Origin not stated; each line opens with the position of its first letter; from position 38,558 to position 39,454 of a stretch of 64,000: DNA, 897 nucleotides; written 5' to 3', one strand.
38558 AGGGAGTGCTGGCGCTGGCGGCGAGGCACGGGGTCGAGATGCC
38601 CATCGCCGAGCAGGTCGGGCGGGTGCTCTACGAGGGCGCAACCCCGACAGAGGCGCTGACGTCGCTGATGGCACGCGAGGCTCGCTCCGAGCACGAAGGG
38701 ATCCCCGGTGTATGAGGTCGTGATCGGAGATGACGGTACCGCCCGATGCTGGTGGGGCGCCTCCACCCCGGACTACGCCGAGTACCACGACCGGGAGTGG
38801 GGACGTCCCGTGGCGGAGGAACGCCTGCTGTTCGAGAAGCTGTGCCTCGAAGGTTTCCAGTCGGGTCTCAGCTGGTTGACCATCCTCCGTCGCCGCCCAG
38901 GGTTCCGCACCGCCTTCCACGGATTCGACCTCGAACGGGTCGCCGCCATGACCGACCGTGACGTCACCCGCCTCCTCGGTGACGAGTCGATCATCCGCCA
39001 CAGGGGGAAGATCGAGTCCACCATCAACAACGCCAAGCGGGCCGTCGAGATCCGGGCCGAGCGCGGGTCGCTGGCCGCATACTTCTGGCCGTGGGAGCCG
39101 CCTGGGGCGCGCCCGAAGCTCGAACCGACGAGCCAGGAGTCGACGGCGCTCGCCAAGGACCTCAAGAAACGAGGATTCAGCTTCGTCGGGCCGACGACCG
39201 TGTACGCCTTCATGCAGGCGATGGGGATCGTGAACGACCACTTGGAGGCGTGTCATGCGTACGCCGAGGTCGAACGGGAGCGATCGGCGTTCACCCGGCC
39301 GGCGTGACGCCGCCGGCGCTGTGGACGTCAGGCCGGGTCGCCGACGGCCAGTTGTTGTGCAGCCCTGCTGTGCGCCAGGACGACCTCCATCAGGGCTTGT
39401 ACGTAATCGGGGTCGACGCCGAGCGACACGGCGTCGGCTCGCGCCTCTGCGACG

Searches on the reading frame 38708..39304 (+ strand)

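Call 54: search_protein_families(library=pfam, proteins=[window:38708-39304:+], max_evalue=0.00001)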
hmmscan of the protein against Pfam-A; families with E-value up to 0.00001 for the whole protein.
window:38708-39304:+ (199 aa): 1 family
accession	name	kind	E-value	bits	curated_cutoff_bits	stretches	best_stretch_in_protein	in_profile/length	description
PF03352.18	Adenine_glyco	-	1.8e-68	230.3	25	1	16-184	1-176/177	Methyladenine glycosylase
